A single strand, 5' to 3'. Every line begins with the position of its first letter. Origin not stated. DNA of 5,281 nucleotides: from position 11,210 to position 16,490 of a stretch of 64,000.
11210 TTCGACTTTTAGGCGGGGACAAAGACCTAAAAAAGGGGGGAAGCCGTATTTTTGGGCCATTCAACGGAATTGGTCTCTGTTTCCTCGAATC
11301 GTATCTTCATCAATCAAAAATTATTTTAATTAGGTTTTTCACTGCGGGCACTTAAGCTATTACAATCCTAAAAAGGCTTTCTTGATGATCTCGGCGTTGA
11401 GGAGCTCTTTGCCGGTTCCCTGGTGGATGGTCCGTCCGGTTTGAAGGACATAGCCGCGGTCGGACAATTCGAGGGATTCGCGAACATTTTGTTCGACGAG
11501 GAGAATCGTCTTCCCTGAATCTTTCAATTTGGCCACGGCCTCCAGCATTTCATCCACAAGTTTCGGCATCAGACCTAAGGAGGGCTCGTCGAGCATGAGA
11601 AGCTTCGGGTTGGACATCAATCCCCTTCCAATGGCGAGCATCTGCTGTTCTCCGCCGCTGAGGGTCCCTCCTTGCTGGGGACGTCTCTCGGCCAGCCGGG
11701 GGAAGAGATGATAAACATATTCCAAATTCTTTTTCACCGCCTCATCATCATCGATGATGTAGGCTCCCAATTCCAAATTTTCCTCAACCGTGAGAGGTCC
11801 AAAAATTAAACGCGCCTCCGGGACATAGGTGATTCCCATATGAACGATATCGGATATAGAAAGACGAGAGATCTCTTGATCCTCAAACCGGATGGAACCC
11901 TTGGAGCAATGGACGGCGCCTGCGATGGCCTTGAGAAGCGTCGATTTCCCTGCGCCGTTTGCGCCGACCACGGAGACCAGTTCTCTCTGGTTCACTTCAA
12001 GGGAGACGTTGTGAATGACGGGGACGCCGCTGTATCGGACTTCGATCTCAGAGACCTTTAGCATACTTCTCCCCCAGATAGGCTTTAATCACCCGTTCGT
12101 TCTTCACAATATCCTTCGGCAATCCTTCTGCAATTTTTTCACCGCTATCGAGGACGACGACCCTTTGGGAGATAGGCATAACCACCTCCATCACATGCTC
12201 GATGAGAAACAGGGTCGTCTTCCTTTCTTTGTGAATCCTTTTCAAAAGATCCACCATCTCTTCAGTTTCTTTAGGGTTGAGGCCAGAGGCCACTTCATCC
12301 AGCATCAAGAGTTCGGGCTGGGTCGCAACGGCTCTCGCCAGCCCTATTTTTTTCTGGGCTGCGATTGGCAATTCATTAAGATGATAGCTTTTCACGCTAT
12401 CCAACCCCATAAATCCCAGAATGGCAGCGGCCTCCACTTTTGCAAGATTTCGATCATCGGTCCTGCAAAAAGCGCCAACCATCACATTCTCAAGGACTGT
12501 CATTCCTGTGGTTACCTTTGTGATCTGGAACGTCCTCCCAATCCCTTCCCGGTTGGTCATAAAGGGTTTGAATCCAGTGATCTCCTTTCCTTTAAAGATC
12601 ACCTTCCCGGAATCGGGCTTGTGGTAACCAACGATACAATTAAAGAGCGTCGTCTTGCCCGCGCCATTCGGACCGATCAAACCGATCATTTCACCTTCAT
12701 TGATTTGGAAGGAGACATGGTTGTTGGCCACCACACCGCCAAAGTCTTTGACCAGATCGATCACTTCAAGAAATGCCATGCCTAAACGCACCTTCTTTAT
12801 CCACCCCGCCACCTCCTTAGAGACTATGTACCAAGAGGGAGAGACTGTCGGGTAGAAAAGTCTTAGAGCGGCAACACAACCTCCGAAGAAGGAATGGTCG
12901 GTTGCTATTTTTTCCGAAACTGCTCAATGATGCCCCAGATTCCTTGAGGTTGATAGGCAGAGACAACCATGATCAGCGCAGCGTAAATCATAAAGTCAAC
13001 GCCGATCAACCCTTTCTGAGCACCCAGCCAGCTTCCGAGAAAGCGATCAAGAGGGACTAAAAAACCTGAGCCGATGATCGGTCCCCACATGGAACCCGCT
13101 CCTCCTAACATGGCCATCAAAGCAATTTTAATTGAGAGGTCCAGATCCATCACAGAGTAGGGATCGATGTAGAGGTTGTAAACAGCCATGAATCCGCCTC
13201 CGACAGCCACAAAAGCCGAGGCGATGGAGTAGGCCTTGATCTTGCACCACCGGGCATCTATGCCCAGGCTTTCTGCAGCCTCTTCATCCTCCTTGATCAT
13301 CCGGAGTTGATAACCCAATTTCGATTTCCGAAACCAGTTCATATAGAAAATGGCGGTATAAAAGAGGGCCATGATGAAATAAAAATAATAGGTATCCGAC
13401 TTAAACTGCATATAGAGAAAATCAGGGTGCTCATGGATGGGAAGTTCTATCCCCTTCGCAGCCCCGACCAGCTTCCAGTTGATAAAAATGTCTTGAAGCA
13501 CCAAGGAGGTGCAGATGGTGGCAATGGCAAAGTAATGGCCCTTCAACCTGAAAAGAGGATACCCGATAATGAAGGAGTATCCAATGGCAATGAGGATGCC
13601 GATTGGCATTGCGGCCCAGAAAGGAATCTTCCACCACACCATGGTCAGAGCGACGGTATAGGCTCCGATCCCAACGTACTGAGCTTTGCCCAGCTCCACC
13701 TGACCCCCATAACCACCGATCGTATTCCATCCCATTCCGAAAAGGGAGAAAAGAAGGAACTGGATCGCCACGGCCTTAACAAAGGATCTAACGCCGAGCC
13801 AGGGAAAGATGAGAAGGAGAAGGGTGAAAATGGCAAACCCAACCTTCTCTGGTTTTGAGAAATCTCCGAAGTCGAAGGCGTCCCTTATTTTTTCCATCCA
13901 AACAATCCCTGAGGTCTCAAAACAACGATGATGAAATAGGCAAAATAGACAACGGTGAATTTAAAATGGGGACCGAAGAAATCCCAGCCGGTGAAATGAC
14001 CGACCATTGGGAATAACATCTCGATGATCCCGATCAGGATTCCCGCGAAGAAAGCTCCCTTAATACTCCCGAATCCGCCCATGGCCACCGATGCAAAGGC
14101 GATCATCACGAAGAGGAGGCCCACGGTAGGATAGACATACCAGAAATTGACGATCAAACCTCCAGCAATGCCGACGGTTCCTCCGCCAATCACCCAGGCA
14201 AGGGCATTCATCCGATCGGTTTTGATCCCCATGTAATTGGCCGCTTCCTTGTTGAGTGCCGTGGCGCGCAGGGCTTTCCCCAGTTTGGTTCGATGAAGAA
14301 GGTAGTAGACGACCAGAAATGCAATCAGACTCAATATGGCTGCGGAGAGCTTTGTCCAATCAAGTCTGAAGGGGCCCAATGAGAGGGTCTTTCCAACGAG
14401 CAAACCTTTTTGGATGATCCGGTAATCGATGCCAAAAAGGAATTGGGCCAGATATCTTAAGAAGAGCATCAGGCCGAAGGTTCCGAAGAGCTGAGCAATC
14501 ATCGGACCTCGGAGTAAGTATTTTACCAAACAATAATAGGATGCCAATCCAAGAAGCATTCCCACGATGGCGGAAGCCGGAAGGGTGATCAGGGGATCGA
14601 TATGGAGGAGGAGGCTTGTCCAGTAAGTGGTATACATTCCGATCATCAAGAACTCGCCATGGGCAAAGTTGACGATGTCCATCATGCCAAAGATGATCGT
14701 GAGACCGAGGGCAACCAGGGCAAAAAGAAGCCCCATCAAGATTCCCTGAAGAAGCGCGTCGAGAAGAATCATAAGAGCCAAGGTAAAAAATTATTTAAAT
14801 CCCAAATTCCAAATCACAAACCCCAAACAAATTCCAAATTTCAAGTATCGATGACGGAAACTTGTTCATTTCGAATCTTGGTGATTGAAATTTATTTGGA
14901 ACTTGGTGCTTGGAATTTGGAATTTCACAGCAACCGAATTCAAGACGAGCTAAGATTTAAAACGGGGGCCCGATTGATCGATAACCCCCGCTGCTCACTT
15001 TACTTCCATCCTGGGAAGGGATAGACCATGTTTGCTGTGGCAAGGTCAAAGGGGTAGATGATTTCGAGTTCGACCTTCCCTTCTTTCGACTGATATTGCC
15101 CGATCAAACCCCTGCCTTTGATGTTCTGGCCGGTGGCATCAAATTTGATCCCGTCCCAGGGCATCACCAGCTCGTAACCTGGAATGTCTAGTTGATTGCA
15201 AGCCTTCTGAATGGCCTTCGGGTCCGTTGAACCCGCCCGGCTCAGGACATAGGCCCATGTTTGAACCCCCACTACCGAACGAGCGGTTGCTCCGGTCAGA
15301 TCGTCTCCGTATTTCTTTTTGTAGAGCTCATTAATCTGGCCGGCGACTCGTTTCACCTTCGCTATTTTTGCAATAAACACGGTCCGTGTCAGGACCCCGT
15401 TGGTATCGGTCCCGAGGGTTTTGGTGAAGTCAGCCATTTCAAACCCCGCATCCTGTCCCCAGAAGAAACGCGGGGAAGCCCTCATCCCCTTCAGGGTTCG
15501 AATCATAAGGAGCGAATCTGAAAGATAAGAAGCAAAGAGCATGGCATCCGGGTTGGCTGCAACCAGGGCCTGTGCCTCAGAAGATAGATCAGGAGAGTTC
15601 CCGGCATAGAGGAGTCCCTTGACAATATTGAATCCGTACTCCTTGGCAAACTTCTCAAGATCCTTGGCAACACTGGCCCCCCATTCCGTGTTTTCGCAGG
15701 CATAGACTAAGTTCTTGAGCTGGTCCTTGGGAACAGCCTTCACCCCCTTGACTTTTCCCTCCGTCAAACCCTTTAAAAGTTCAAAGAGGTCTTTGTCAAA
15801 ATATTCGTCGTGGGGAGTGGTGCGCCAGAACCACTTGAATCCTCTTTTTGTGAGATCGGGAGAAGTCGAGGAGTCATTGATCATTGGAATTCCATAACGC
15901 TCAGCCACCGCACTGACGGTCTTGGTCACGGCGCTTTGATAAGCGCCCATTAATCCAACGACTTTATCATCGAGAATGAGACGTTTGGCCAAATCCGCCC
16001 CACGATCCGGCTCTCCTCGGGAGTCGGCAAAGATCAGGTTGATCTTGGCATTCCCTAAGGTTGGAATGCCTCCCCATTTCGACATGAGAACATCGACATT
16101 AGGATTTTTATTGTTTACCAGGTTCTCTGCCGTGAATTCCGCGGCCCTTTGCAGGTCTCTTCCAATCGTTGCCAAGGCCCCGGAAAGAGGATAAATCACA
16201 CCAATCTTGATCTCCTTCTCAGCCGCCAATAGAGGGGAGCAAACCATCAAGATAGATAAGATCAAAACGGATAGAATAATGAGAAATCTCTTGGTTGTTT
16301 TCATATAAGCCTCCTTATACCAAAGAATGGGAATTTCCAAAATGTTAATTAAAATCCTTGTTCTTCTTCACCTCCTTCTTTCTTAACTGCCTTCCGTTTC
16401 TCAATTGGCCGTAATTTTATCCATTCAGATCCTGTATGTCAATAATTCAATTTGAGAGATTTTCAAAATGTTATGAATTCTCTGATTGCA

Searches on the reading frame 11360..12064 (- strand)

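Call 65: search_protein_families(library=pfam, proteins=[window:11360-12064:-], max_evalue=1e-8)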
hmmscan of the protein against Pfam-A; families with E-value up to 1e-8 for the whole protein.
window:11360-12064:- (234 aa): 2 families
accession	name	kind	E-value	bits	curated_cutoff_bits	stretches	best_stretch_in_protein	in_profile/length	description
PF00005.33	ABC_tran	-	8.3e-31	107.8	25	1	18-162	2-136/137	ABC transporter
PF13304.12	AAA_21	-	4e-09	37.4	27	0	30-91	2-63/304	AAA domain, putative AbiEii toxin, Type IV TA system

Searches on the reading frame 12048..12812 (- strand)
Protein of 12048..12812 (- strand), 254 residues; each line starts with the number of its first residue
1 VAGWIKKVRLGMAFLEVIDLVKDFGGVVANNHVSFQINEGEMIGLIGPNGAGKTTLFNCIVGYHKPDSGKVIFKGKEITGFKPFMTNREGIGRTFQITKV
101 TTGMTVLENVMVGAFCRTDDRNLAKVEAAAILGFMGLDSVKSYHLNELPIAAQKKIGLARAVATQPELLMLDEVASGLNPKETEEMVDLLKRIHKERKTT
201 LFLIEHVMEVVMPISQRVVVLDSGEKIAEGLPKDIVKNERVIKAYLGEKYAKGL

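Call 65: search_protein_families(library=pfam, proteins=[window:12048-12812:-], max_evalue=1e-8)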
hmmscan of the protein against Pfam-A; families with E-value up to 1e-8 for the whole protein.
window:12048-12812:- (254 aa): 2 families
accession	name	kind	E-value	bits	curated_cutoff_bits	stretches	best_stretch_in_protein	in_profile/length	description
PF00005.33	ABC_tran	-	4e-27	95.9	25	1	31-174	2-135/137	ABC transporter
PF12399.14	BCA_ABC_TP_C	-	3.5e-10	39.7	25.5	1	225-249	1-25/27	Branched-chain amino acid ATP-binding cassette transporter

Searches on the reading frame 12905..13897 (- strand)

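Call 65: search_protein_families(library=pfam, proteins=[window:12905-13897:-], max_evalue=1e-8)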
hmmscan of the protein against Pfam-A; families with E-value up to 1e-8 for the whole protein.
window:12905-13897:- (330 aa): 1 family
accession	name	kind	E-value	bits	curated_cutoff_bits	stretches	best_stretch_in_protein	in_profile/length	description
PF02653.21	BPD_transp_2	-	2.5e-36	125.6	26.8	1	42-309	4-266/269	Branched-chain amino acid transport system / permease component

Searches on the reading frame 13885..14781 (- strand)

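Call 65: search_protein_families(library=pfam, proteins=[window:13885-14781:-], max_evalue=1e-8)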
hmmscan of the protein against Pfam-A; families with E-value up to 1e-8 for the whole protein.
window:13885-14781:- (298 aa): 1 family
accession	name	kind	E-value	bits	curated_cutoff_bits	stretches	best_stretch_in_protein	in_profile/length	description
PF02653.21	BPD_transp_2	-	3.1e-39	135.2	26.8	1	10-286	2-268/269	Branched-chain amino acid transport system / permease component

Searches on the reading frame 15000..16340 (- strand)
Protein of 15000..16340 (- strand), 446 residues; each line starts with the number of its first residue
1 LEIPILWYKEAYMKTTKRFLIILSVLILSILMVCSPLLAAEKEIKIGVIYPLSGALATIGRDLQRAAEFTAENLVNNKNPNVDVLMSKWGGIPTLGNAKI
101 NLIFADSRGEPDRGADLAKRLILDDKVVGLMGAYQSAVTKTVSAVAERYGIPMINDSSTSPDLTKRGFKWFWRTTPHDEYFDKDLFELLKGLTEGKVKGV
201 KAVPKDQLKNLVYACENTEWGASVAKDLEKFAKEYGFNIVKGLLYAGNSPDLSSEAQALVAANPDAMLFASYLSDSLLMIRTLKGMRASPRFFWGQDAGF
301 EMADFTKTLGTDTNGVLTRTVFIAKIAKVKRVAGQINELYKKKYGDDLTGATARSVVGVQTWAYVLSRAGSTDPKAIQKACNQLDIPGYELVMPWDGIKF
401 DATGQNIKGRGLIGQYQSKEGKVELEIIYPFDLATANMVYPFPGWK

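Call 6: search_protein_families(library=pfam, proteins=[window:15000-16340:-], max_evalue=0.01)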
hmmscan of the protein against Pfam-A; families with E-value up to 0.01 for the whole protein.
window:15000-16340:- (446 aa): 3 families
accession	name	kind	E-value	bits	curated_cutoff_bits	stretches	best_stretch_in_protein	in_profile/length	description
PF13458.12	Peripla_BP_6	-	1.4e-36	127.3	31.7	1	43-393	1-316/343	Periplasmic binding protein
PF01094.35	ANF_receptor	-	2.2e-13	50.4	25.4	1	95-190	20-115/353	Receptor family ligand binding region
PF13433.12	Peripla_BP_5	-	5.2e-12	46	27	1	44-149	1-91/363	Periplasmic binding protein domain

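Call 7: search_protein_families(library=ncbifam, proteins=[window:15000-16340:-], max_evalue=0.01)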
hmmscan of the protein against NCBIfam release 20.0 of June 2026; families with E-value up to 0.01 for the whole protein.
window:15000-16340:- (446 aa): 3 families
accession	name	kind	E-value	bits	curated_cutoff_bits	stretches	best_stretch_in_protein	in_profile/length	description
NF011933.0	PRK15404.1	subfamily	6.6e-14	51.8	477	1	27-383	10-332/370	high-affinity branched-chain amino acid ABC transporter substrate-binding protein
TIGR03407.1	urea_ABC_UrtA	exception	1.5e-07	30.7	492.75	1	44-148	1-90/361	urea ABC transporter substrate-binding protein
TIGR03669.1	urea_ABC_arch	equivalog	0.0018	17.4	494.8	0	44-146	1-88/375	urea ABC transporter substrate-binding protein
